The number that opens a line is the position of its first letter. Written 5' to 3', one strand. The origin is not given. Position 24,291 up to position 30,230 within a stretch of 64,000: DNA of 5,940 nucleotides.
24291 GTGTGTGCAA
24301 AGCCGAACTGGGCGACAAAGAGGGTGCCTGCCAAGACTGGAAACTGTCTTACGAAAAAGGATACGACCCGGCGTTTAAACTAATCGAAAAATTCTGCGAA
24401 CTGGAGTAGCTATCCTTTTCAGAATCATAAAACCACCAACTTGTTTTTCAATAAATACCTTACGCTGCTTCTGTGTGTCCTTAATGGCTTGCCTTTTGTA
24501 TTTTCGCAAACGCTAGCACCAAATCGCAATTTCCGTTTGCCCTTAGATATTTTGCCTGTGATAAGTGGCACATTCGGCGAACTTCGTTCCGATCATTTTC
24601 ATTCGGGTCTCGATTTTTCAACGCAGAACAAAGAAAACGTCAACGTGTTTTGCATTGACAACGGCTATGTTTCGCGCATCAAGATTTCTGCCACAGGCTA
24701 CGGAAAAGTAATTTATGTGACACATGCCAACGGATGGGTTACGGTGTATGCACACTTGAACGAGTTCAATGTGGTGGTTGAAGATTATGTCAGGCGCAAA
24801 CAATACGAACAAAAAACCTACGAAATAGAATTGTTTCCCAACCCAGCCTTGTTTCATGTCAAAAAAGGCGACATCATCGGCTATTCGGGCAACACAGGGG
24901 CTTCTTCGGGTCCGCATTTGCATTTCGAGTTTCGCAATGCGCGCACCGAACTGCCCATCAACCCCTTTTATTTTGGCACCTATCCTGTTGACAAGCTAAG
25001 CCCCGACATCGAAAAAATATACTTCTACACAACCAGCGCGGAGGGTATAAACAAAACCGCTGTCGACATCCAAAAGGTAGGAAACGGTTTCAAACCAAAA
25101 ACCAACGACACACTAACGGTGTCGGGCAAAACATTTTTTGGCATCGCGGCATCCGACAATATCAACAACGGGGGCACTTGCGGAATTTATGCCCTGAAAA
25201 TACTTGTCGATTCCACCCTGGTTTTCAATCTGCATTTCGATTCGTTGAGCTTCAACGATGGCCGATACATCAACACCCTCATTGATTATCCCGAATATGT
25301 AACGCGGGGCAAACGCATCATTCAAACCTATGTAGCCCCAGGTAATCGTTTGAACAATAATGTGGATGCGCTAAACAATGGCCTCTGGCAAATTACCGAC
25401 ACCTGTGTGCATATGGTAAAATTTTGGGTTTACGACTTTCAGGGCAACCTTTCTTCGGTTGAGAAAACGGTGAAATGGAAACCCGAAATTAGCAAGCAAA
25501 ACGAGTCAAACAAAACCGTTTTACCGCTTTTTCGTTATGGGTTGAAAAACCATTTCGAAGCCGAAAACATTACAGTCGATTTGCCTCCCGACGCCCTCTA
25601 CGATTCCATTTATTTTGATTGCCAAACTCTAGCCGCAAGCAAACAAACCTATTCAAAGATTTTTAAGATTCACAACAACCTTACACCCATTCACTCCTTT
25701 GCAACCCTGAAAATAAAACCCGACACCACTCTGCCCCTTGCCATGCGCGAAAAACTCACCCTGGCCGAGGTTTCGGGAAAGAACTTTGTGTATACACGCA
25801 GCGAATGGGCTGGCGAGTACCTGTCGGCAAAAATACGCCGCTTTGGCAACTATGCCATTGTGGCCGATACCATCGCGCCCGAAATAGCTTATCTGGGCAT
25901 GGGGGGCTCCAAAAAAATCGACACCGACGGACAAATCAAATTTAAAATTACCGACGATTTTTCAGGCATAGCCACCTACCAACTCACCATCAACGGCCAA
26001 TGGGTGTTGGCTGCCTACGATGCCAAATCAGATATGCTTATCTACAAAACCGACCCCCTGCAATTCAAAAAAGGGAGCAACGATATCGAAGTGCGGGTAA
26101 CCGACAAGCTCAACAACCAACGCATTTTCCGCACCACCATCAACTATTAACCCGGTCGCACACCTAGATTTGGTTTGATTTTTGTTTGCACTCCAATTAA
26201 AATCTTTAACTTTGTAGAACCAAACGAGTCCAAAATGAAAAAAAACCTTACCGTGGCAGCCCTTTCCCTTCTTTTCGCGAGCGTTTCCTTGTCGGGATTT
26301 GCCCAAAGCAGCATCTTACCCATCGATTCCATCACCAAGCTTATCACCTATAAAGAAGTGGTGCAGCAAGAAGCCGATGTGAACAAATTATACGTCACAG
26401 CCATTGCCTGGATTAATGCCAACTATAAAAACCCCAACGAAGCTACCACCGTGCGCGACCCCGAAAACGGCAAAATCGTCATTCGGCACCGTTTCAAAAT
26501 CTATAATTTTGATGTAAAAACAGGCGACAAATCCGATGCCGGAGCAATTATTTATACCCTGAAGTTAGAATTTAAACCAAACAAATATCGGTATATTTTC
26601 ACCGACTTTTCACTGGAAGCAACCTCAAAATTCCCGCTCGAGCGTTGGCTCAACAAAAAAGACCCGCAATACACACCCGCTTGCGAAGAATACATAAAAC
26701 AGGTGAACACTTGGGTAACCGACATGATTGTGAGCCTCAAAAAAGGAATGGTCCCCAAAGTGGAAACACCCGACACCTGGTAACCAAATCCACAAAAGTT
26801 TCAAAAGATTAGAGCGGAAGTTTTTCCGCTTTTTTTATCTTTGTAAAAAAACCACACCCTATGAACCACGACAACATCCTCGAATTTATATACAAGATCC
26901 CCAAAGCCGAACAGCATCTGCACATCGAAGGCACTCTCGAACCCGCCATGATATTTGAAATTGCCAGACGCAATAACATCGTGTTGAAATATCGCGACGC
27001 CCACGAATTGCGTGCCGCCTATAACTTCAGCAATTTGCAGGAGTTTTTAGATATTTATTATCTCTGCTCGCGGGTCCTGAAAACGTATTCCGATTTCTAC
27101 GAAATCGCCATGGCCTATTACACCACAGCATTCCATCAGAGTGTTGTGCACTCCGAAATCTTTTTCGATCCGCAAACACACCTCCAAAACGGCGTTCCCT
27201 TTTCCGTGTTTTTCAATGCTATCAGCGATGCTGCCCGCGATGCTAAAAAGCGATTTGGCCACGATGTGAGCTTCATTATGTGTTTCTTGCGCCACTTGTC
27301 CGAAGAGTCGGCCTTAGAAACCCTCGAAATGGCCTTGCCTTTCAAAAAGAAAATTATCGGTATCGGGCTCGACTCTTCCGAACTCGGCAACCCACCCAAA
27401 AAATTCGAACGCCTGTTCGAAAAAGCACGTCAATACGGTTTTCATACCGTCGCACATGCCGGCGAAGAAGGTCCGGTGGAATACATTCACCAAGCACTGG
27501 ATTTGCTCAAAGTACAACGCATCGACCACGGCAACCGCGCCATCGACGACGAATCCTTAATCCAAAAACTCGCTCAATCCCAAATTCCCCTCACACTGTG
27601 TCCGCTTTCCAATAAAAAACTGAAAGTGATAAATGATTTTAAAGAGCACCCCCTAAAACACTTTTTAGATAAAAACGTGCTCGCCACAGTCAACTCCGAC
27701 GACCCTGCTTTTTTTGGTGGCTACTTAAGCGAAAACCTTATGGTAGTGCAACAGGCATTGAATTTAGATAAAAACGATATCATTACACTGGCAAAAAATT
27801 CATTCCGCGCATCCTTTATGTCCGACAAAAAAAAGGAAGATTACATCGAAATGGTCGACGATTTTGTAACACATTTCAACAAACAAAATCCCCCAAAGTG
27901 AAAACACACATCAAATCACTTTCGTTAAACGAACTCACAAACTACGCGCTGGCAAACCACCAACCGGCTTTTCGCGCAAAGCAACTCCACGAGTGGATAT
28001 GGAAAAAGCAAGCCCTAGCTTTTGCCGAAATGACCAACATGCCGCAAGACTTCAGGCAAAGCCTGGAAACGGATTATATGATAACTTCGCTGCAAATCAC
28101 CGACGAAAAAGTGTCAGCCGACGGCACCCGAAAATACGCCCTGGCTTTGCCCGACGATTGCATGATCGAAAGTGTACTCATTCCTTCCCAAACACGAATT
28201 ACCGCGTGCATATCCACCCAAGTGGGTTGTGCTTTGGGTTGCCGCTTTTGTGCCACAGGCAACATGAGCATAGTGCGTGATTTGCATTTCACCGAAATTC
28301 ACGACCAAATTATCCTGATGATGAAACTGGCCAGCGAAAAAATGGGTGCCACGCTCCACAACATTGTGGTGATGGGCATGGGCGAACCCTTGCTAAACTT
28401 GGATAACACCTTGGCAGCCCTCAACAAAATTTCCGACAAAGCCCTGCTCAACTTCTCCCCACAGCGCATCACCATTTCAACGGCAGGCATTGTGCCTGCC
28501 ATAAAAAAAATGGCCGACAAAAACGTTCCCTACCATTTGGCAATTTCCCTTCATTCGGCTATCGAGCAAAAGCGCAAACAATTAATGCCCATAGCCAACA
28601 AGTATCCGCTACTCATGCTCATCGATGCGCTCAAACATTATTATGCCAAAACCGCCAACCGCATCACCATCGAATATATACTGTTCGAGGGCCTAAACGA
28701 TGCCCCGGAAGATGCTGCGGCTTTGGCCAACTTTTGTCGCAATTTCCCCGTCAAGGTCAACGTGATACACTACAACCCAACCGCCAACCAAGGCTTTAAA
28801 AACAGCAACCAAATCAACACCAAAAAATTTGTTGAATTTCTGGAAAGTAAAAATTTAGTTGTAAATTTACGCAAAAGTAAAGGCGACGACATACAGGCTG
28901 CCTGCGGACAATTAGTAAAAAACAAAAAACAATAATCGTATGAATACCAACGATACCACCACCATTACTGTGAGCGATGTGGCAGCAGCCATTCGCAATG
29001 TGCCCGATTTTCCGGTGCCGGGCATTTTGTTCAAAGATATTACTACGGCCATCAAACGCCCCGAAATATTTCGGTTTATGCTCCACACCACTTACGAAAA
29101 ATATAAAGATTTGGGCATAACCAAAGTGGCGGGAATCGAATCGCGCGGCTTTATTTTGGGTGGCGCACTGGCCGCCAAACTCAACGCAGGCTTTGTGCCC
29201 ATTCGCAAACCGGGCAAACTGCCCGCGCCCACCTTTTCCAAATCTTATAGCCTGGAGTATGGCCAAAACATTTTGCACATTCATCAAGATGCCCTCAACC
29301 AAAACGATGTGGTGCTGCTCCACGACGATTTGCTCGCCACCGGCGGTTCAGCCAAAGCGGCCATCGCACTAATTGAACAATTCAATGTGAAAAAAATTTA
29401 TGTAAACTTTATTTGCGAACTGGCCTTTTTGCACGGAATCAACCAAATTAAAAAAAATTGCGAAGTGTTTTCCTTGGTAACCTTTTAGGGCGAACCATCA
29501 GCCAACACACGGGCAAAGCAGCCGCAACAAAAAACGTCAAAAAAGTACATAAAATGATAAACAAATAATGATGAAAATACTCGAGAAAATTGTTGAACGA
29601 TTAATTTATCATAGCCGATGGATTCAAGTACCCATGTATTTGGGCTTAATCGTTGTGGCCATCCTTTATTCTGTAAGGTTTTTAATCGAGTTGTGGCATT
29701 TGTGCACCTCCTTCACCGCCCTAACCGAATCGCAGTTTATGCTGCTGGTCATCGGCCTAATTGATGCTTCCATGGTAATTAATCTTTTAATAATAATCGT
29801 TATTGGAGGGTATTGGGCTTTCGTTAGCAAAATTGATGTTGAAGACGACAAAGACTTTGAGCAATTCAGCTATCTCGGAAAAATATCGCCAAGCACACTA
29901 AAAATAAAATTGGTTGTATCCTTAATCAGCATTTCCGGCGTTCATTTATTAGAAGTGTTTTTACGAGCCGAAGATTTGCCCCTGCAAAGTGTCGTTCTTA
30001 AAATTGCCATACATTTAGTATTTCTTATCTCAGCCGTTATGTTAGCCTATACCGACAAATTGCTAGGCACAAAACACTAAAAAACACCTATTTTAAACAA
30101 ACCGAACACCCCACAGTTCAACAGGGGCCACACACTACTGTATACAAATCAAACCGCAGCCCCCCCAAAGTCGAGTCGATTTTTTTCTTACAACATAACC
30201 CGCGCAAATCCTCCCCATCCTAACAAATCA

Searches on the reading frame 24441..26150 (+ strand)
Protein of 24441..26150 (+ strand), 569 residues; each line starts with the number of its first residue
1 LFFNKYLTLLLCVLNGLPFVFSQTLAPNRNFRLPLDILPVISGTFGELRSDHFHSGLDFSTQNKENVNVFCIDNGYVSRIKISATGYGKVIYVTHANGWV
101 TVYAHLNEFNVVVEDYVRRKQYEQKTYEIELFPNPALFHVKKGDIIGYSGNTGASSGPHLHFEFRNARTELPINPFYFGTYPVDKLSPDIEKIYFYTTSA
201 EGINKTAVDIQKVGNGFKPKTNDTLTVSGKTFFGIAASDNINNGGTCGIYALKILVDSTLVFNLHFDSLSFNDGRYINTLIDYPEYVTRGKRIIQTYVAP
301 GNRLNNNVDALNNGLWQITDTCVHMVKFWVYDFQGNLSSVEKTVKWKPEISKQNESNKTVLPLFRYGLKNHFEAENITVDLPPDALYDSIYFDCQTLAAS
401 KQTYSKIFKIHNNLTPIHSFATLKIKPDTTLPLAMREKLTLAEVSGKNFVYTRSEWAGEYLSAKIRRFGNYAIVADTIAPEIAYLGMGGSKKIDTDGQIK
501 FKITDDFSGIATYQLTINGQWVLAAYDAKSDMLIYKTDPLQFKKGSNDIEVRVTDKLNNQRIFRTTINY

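Call 42: search_protein_families(library=pfam, proteins=[window:24441-26150:+], max_evalue=0.001)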
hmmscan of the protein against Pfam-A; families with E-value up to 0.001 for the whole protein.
window:24441-26150:+ (569 aa): 1 family
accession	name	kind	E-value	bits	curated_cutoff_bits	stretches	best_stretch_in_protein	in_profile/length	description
PF01551.29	Peptidase_M23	-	1.3e-21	77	28.7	2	53-121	2-67/96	Peptidase family M23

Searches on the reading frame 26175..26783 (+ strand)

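Call 42: search_protein_families(library=pfam, proteins=[window:26175-26783:+], max_evalue=0.001)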
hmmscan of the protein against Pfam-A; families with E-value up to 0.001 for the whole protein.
window:26175-26783:+ (202 aa): 1 family
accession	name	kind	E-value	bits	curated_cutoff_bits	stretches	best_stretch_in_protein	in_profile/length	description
PF14730.11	DUF4468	-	4.6e-09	37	22.6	1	69-146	12-89/92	Domain of unknown function (DUF4468) with TBP-like fold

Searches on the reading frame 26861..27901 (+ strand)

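Call 42: search_protein_families(library=pfam, proteins=[window:26861-27901:+], max_evalue=0.001)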
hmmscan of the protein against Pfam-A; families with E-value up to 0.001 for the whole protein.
window:26861-27901:+ (346 aa): 2 families
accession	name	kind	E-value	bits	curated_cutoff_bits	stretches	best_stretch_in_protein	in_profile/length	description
PF00962.28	A_deaminase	-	3.5e-88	296.3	27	1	14-334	1-329/330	Adenosine deaminase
PF19326.5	AMP_deaminase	-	6e-11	41.9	27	1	190-330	445-587/630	AMP deaminase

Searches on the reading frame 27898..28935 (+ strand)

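Call 42: search_protein_families(library=pfam, proteins=[window:27898-28935:+], max_evalue=0.001)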
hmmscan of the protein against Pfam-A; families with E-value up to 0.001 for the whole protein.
window:27898-28935:+ (345 aa): 2 families
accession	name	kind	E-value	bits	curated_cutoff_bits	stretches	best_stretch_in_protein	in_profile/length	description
PF04055.27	Radical_SAM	-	3.4e-13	50.6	29.5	1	105-275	1-164/166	Radical SAM superfamily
PF21016.3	RlmN_N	-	1.2e-10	41.4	24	1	6-60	4-58/60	Ribosomal RNA large subunit methyltransferase N-terminal domain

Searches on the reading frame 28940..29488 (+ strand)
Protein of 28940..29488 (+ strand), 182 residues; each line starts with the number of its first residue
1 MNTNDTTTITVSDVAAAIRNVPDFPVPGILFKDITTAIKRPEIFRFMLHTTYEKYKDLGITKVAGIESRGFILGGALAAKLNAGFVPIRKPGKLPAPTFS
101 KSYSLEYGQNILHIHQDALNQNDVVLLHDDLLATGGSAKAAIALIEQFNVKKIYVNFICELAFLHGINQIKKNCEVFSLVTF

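Call 91: search_protein_families(library=pfam, proteins=[window:28940-29488:+], max_evalue=0.0001)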
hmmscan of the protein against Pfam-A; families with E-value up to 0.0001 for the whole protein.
window:28940-29488:+ (182 aa): 2 families
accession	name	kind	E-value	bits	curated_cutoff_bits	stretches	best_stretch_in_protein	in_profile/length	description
PF00156.33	Pribosyltran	-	8.9e-09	35.3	26.3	1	51-154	19-119/158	Phosphoribosyl transferase domain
PF14681.12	UPRTase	-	1.1e-06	28.7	27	1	119-181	118-179/206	Uracil phosphoribosyltransferase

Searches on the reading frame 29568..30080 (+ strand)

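Call 89: search_protein_families(library=pfam, proteins=[window:29568-30080:+], max_evalue=0.0001)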
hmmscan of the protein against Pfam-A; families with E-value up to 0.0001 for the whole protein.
window:29568-30080:+ (170 aa): 1 family
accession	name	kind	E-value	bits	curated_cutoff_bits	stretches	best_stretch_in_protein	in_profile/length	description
PF03350.21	UPF0114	-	1.4e-26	93.4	23.1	1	13-131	1-117/117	Uncharacterized protein family, UPF0114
